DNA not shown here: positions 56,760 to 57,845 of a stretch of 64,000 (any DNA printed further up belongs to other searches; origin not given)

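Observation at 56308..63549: Candidate extracellular/periplasmic electron-transfer locus with omcE/omcS-like architecture in a betaproteobacterium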

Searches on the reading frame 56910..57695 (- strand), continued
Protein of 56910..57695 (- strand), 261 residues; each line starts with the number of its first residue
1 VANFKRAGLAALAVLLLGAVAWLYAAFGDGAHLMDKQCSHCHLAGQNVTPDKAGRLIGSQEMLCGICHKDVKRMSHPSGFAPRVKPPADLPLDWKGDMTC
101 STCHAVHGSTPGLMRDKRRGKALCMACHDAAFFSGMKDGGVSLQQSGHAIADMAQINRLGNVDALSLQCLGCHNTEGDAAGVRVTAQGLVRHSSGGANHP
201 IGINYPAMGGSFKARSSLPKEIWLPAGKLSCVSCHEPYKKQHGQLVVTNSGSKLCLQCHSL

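Call 17: search_solved_structures(query=A1, max_evalue=1, show_alignments=4)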
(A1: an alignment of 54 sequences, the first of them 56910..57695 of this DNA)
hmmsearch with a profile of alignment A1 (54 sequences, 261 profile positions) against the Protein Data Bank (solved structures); distinct sequences matched with E-value up to 1: 11.
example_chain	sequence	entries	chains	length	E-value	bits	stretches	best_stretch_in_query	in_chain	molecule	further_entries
6r2q_A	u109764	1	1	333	6.6e-08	35.2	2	88-131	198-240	Cystathionine beta-synthase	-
7tfs_A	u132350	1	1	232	5.2e-06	29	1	97-129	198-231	Cytochrome c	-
6qvm_A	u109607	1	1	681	5.4e-06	29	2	92-172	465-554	Multiheme cytochrome cf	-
9yuq_N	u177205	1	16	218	0.0006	22.3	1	220-260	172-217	Putative multiheme cytochrome c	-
1hlq_A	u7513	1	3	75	0.043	16.2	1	22-65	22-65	HIGH-POTENTIAL IRON-SULFUR PROTEIN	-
6v0a_A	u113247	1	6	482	0.081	15.3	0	26-72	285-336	Nitrite reductase (cytochrome; ammonia-forming)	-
7ubj_A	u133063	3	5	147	0.19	14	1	14-68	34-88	Antitermination protein Q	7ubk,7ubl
8bcx_A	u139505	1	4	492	0.25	13.7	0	82-155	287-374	Nitrite reductase (cytochrome; ammonia-forming)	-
8k9e_A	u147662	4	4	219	0.3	13.4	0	97-130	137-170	Cytochrome c7-like domain-containing protein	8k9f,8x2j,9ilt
1x63_A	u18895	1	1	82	0.48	12.8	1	94-133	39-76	Skeletal muscle LIM-protein 1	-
1oah_A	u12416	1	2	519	0.81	12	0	228-250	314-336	CYTOCHROME C NITRITE REDUCTASE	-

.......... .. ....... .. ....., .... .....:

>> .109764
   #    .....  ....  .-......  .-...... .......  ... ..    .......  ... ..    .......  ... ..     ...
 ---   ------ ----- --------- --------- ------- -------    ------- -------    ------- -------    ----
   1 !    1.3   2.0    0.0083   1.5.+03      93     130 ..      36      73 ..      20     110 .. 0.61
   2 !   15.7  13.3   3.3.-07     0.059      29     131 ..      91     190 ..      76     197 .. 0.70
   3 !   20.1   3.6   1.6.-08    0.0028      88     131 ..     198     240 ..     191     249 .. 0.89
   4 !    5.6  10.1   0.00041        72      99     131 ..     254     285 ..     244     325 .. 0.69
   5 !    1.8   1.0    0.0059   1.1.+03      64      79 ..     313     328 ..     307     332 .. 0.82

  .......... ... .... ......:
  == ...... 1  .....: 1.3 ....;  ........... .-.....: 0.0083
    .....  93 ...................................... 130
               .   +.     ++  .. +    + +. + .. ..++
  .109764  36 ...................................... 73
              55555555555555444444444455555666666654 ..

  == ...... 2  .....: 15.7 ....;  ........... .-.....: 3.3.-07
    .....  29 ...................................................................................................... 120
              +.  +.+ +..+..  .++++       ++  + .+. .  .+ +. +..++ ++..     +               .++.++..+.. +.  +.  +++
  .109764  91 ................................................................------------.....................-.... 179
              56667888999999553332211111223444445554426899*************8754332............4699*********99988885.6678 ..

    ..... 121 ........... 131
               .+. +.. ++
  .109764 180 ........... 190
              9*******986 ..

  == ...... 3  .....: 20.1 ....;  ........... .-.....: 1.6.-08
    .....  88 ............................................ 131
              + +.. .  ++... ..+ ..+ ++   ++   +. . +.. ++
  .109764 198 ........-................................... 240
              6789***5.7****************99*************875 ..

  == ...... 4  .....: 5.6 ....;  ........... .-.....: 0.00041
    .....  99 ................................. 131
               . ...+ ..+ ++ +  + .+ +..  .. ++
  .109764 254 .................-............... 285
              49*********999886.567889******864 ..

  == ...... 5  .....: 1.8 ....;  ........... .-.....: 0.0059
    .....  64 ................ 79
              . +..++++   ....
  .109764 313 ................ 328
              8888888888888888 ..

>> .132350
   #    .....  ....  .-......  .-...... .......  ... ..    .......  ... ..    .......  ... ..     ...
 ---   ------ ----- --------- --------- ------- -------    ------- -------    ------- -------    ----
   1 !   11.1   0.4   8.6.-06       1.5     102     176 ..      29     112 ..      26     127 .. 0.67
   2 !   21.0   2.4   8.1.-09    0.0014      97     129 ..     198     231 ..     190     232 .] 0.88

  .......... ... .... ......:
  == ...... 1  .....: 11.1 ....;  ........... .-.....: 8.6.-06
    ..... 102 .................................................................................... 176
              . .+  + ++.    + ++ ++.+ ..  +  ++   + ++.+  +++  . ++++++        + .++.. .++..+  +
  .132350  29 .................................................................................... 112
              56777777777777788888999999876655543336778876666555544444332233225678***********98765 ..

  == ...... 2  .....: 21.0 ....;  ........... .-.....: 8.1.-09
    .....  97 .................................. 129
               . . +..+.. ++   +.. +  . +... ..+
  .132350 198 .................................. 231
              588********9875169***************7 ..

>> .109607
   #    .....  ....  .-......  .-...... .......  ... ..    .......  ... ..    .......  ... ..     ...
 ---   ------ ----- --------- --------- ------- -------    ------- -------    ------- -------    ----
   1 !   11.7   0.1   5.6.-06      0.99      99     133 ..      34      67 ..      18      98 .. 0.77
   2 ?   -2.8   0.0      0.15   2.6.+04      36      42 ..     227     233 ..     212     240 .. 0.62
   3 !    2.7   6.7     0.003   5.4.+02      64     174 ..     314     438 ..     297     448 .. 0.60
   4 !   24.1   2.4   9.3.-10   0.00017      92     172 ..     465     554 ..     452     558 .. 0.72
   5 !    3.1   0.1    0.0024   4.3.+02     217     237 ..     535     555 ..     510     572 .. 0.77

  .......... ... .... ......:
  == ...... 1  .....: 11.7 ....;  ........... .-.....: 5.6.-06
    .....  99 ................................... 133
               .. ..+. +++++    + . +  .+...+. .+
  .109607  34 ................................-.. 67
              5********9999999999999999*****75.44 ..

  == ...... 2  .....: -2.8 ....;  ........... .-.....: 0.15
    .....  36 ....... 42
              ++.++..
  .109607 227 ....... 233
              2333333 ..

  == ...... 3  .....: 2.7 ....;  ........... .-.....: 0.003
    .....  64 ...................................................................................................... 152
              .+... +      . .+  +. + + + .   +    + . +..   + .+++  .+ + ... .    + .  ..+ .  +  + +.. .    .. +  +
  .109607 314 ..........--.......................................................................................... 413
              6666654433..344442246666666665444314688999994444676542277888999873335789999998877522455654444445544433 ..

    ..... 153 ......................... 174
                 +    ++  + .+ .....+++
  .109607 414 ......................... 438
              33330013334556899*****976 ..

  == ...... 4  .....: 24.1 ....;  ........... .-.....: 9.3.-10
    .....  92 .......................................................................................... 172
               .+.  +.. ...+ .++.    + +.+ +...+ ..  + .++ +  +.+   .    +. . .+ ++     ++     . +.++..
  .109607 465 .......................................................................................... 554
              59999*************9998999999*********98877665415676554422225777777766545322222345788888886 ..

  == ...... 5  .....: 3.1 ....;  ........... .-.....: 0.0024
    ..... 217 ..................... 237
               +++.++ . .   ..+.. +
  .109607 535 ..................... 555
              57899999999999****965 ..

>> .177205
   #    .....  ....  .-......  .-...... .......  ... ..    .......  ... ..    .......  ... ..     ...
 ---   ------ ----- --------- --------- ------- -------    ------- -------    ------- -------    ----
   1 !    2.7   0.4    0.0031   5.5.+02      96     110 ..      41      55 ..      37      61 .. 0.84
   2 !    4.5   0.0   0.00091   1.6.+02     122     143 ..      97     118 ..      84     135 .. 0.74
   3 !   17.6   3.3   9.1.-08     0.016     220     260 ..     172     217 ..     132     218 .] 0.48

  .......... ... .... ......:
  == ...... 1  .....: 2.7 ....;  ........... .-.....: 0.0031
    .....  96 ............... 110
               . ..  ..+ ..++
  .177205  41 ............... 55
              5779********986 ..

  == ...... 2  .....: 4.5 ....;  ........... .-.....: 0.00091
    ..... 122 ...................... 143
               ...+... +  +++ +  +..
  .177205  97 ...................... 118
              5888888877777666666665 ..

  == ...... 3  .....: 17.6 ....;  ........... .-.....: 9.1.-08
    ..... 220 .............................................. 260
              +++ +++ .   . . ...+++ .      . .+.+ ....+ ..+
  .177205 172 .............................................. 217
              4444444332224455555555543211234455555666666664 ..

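Call 20: fold_search(model_id=the predicted structure, library=pdb)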
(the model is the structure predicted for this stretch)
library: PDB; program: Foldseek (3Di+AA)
matches with E <= 10: 5; with E <= 0.001: 0
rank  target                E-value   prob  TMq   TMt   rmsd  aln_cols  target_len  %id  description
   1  9byi_A                5.2e+00  0.04  0.10  0.10  15.5        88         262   24  Structure of human K2P13.1 (THIK1) in detergent (released 2025-02-26)
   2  5v8g                  5.5e+00  0.03  0.12  0.20  10.6        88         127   11  Pekin duck lysozyme isoform I (DEL-I) (released 2017-11-15)
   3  6l7u_D                6.6e+00  0.03  0.07  0.05   7.5        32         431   25  Crystal structure of FKRP in complex with Ba ion, Ba-SAD data (released 2020-01-15)
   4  6kak_D                8.0e+00  0.03  0.07  0.05   7.5        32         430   25  Crystal structure of FKRP in complex with Mg ion (released 2020-01-15)
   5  1zvh_L                8.5e+00  0.03  0.12  0.20   8.7        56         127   11  Crystal structure of the VHH domain D2-L24 in complex with hen egg white lysozyme (released 2006-04-04)

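Call 34: find_encoding_contigs(protein=P0119, flank=10000, max_places=1)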
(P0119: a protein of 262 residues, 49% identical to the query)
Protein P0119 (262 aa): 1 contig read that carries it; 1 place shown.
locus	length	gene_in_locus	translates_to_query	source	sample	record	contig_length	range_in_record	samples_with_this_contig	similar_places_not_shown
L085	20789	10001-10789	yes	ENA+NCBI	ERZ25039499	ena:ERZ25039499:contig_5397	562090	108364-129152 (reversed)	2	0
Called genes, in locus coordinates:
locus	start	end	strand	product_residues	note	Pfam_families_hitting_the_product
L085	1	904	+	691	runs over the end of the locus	PF00009:GTP_EFTU, PF01926:MMR_HSR1 (weak), PF22042:EF-G_D2, PF14492:EFG_III, PF03764:EFG_IV, PF00679:EFG_C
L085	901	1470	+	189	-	PF12724:Flavodoxin_5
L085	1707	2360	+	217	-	PF14522:Cytochrome_C7 (faint), PF09699:Paired_CXXCH_1 (faint)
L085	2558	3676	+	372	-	PF17170:DUF5128 (faint), PF08450:SGL (faint), PF25021:TEN_NHL (faint), PF01436:NHL (faint)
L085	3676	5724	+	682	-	-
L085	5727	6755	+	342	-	PF01436:NHL (faint), PF01731:Arylesterase (faint), PF08450:SGL (faint), PF25021:TEN_NHL (weak), PF17170:DUF5128 (weak)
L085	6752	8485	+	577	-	PF14537:Cytochrom_c3_2 (faint), PF14522:Cytochrome_C7 (faint), PF09699:Paired_CXXCH_1 (weak), PF22113:Mtrc-MtrF_II-IV_dom (weak)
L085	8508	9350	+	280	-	PF14522:Cytochrome_C7 (faint), PF14537:Cytochrom_c3_2 (faint), PF09699:Paired_CXXCH_1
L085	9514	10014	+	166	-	-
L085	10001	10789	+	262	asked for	PF02085:Cytochrom_CIII (faint), PF14522:Cytochrome_C7 (faint), PF14537:Cytochrom_c3_2 (weak), PF09699:Paired_CXXCH_1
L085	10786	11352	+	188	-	-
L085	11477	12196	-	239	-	PF14522:Cytochrome_C7 (faint), PF09699:Paired_CXXCH_1 (faint)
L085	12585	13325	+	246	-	PF03331:LpxC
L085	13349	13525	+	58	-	-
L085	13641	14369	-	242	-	PF01209:Ubie_methyltran, PF13847:Methyltransf_31 (weak), PF08241:Methyltransf_11, PF08242:Methyltransf_12, PF13649:Methyltransf_25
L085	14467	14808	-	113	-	PF01127:Sdh_cyt (weak), PF02313:Fumarate_red_D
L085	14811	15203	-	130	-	PF02300:Fumarate_red_C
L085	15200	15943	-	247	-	PF13085:Fer2_3, PF13187:Fer4_9 (faint), PF13183:Fer4_8, PF13237:Fer4_10, PF12838:Fer4_7 (weak), PF13484:Fer4_16 (weak), PF13534:Fer4_17 (weak)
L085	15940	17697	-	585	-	PF00890:FAD_binding_2, PF01946:Thi4 (faint), PF03486:HI0933_like (faint), PF07992:Pyr_redox_2 (faint), PF02910:Succ_DH_flav_C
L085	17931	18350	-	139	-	PF12836:HHH_3 (weak)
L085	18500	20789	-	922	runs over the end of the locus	-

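Call 35: find_encoding_contigs(protein=P0024, flank=10000, max_places=1)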
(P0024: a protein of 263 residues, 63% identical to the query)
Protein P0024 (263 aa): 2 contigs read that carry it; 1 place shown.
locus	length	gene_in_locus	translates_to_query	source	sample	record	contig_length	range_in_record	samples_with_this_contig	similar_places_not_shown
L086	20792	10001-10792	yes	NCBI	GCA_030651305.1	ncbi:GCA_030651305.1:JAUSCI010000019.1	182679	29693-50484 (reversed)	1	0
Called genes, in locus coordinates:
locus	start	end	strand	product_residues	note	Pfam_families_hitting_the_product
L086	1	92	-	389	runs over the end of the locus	PF03797:Autotransporter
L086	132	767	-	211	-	-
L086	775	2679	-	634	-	PF05226:CHASE2, PF00211:Guanylate_cyc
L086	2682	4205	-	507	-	PF00291:PALP, PF00585:Thr_dehydrat_C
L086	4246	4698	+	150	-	PF09335:VTT_dom (weak)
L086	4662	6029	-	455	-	PF01554:MatE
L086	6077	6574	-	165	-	PF04536:TPM_phosphatase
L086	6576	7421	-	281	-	-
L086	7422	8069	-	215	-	PF04011:LemA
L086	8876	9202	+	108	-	-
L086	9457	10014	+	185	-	-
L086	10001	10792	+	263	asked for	PF14522:Cytochrome_C7 (faint), PF14537:Cytochrom_c3_2 (weak), PF09699:Paired_CXXCH_1 (weak)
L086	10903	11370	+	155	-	-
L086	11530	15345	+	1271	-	PF12447:DUF3683, PF01565:FAD_binding_4, PF02913:FAD-oxidase_C, PF13183:Fer4_8, PF02754:CCG (weak), PF11880:DUF3400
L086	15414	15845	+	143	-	PF01230:HIT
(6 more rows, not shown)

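Call 87: find_encoding_contigs(protein=P0001, flank=10000, max_places=2)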
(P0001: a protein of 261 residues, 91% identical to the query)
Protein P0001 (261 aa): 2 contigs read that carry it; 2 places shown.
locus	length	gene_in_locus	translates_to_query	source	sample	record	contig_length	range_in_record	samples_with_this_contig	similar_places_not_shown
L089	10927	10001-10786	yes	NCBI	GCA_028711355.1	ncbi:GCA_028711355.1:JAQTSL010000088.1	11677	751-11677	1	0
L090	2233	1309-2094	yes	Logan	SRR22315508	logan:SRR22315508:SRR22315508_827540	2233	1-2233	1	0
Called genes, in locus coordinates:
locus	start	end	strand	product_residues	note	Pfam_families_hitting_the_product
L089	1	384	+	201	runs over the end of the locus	PF12802:MarR_2 (faint), PF18765:Polbeta (weak)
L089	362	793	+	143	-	-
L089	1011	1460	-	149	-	-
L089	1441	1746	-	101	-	-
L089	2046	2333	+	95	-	PF08681:TacA1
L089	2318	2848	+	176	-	PF00583:Acetyltransf_1 (weak), PF13508:Acetyltransf_7 (weak)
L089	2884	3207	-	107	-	PF02452:PemK_toxin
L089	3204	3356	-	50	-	PF11455:MazE-like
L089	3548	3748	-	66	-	-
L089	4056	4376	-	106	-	PF00034:Cytochrom_C (weak)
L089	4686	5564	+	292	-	PF12974:Phosphonate-bd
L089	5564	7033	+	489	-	PF00512:HisKA (weak), PF02518:HATPase_c, PF14501:HATPase_c_5 (weak)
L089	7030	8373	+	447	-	PF00072:Response_reg, PF00158:Sigma54_activat, PF14532:Sigma54_activ_2, PF07728:AAA_5 (weak), PF25601:AAA_lid_14, PF02954:HTH_8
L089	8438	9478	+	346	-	PF08450:SGL (faint), PF25021:TEN_NHL (faint), PF01436:NHL (weak), PF17170:DUF5128 (weak)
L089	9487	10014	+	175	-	-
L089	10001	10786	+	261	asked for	PF14522:Cytochrome_C7 (faint), PF14537:Cytochrom_c3_2 (weak), PF09699:Paired_CXXCH_1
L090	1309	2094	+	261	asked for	PF14522:Cytochrome_C7 (faint), PF14537:Cytochrom_c3_2 (weak), PF09699:Paired_CXXCH_1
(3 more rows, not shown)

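Call 88: find_encoding_contigs(protein=P0007, flank=10000, max_places=2)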
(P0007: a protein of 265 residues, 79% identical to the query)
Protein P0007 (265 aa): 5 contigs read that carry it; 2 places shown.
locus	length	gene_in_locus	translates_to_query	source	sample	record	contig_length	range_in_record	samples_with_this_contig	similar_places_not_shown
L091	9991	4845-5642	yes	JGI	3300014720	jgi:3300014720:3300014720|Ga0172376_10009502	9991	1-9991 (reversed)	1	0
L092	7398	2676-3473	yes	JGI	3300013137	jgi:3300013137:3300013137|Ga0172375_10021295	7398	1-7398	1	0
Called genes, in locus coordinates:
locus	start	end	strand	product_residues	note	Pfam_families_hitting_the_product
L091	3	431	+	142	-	?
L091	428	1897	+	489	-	PF00512:HisKA (weak), PF02518:HATPase_c, PF14501:HATPase_c_5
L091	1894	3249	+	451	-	PF00072:Response_reg, PF00158:Sigma54_activat, PF14532:Sigma54_activ_2, PF07728:AAA_5 (weak), PF25601:AAA_lid_14, PF02954:HTH_8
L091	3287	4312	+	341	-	PF08450:SGL (faint), PF25021:TEN_NHL (faint), PF01436:NHL (weak), PF17170:DUF5128 (weak)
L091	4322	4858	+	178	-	-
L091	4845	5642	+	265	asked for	PF14522:Cytochrome_C7 (faint), PF02085:Cytochrom_CIII (faint), PF14537:Cytochrom_c3_2 (weak), PF09699:Paired_CXXCH_1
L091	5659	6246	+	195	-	-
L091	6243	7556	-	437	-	PF03453:MoeA_N, PF00994:MoCF_biosynth, PF03454:MoeA_C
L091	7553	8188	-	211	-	PF12804:NTP_transf_3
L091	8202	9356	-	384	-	PF04055:Radical_SAM, PF06463:Mob_synth_C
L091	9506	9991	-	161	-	?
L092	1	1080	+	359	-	?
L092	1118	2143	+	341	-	PF08450:SGL (faint), PF25021:TEN_NHL (faint), PF01436:NHL (weak), PF17170:DUF5128 (weak)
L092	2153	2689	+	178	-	-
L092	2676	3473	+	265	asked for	PF14522:Cytochrome_C7 (faint), PF02085:Cytochrom_CIII (faint), PF14537:Cytochrom_c3_2 (weak), PF09699:Paired_CXXCH_1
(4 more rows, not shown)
